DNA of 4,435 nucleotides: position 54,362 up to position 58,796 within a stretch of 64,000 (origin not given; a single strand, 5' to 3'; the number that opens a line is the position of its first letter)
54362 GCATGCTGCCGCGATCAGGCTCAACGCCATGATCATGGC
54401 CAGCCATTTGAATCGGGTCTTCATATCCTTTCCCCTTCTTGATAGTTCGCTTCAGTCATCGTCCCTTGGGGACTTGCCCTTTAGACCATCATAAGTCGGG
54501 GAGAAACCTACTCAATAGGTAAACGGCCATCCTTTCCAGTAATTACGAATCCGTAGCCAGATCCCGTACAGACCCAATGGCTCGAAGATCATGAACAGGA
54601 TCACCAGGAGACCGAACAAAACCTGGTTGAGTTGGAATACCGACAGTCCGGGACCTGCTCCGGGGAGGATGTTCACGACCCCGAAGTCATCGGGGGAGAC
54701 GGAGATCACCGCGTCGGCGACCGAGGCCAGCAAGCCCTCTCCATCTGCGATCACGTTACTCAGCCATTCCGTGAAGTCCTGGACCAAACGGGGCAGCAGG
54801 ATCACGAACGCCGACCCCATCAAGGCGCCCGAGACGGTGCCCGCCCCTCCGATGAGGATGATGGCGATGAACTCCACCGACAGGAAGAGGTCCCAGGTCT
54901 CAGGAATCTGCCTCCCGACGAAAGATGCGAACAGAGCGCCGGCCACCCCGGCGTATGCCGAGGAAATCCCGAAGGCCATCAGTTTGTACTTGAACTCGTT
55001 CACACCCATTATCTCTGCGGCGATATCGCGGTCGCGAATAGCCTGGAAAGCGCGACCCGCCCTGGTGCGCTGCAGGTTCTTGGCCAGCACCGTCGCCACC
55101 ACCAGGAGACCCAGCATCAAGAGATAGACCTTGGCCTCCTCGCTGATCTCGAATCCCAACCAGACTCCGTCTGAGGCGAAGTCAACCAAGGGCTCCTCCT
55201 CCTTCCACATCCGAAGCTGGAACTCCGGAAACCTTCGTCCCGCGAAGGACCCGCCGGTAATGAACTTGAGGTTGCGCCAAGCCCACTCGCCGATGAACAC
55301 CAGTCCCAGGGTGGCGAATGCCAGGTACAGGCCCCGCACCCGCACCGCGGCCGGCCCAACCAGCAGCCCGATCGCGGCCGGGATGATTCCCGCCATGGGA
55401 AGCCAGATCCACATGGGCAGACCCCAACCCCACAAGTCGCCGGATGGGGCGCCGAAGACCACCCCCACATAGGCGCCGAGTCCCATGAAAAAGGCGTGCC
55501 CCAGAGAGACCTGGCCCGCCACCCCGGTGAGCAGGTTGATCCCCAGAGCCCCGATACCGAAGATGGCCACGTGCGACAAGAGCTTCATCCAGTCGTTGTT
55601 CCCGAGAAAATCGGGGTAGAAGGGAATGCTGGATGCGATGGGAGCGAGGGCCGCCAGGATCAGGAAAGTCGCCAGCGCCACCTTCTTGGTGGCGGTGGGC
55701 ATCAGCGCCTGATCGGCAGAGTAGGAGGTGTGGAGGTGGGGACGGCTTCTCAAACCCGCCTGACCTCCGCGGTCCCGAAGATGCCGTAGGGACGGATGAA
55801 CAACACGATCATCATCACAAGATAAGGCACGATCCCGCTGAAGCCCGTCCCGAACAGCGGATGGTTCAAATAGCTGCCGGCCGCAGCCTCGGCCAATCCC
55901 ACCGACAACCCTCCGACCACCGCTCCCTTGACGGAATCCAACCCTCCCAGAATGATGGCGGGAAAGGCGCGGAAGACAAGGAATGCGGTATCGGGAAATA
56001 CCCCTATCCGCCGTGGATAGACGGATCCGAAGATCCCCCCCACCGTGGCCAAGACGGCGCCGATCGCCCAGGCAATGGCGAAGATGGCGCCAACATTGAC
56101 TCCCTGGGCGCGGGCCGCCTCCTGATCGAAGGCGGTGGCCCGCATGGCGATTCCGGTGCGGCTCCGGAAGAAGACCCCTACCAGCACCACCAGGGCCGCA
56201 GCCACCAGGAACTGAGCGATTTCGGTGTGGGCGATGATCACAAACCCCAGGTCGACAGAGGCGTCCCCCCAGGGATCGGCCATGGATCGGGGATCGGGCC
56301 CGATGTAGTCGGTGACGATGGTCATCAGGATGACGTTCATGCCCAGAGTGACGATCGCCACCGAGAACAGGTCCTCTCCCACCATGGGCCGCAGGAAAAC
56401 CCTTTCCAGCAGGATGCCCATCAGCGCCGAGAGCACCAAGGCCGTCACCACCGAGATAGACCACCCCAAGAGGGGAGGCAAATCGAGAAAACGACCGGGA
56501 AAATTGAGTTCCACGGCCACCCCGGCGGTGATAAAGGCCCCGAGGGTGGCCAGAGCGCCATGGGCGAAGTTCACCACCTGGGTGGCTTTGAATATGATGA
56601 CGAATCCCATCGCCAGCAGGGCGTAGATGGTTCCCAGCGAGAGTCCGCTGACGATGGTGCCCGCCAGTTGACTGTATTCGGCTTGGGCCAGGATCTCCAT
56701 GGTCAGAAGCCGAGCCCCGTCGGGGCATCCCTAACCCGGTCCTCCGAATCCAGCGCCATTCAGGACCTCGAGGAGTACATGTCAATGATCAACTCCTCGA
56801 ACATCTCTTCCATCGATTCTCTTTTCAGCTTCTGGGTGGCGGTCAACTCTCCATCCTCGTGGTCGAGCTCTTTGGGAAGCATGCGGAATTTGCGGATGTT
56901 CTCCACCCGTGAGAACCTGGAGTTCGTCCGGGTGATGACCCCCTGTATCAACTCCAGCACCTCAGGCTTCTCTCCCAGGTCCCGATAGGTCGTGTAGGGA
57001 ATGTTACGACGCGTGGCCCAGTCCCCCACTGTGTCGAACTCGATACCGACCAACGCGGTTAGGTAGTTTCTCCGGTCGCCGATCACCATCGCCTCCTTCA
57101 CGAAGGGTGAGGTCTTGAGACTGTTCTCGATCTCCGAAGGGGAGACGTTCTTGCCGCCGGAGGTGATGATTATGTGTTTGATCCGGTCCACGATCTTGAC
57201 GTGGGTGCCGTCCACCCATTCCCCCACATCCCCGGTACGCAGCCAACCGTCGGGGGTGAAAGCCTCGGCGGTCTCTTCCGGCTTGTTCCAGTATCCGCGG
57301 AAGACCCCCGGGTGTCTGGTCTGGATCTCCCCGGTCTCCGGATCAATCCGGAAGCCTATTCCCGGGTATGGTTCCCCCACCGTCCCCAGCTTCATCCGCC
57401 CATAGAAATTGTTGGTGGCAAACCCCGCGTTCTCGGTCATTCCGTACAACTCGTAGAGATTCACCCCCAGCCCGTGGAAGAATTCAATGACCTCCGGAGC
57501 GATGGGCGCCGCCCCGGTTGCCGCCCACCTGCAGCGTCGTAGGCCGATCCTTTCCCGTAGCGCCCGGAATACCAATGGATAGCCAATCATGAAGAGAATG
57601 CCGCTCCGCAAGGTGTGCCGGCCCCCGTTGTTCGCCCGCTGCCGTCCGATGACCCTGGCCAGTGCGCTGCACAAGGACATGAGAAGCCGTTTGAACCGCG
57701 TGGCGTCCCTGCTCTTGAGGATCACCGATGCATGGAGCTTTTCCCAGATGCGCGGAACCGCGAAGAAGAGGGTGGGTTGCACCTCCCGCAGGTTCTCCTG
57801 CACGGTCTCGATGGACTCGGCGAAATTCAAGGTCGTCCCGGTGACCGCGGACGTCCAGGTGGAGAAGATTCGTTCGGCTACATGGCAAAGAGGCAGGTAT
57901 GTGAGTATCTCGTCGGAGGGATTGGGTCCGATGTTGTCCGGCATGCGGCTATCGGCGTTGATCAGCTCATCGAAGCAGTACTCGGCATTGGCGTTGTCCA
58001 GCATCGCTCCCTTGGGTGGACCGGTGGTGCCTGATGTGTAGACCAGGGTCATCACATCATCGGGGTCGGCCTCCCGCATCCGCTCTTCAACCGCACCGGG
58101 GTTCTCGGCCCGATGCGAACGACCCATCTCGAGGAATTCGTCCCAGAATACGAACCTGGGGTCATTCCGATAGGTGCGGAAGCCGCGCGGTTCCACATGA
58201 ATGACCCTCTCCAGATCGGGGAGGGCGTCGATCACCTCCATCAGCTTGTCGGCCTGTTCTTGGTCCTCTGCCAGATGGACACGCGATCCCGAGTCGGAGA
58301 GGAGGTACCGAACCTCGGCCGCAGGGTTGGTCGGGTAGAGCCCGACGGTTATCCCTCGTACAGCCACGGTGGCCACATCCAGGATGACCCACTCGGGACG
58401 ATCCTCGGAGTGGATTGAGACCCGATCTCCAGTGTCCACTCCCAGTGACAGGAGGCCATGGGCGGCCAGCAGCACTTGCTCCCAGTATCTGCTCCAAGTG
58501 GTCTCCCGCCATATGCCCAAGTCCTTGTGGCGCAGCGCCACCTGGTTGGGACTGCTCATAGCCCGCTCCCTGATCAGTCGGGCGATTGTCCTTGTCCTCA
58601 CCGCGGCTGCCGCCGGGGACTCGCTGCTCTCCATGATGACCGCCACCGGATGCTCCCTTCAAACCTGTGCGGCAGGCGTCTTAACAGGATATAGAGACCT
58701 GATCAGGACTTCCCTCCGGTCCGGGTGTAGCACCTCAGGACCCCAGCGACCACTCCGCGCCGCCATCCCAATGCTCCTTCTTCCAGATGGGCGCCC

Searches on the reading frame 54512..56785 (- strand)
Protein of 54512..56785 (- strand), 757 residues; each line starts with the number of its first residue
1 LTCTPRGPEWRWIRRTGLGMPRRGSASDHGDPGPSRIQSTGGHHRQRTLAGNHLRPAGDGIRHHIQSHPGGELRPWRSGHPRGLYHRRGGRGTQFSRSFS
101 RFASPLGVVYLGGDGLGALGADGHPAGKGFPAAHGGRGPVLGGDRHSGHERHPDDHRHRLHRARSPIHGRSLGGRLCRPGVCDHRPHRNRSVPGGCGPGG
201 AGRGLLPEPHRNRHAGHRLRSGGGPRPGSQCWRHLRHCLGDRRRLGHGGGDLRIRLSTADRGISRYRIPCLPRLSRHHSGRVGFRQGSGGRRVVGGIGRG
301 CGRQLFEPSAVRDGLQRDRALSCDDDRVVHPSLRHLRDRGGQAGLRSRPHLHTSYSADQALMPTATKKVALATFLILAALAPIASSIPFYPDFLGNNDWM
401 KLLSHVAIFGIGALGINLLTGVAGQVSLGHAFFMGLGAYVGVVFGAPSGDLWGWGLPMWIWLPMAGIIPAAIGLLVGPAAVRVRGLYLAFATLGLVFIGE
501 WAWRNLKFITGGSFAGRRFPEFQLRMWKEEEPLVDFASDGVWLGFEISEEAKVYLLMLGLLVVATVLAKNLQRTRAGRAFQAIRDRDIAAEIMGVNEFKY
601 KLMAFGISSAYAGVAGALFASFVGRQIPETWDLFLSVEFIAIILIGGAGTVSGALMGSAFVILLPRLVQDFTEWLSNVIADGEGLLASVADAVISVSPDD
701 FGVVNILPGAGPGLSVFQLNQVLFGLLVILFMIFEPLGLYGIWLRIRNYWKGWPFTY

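Call 57: search_protein_families(library=pfam, proteins=[window:54512-56785:-], max_evalue=0.001)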
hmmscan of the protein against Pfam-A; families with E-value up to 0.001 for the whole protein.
window:54512-56785:- (757 aa): 1 family
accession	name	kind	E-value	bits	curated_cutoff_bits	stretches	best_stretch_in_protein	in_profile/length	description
PF02653.21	BPD_transp_2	-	2.5e-37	128.9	26.8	1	402-677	5-258/269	Branched-chain amino acid transport system / permease component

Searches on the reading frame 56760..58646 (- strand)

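Call 57: search_protein_families(library=pfam, proteins=[window:56760-58646:-], max_evalue=0.001)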
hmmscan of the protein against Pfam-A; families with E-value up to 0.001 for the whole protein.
window:56760-58646:- (628 aa): 2 families
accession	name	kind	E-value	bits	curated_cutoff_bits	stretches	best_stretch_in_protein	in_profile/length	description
PF00501.34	AMP-binding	-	7.2e-68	229.6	29.9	1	26-453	2-384/384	AMP-binding enzyme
PF23562.2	AMP-binding_C_3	-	1.1e-12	48.9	20.8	1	492-626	3-122/124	AMP-binding enzyme C-terminal domain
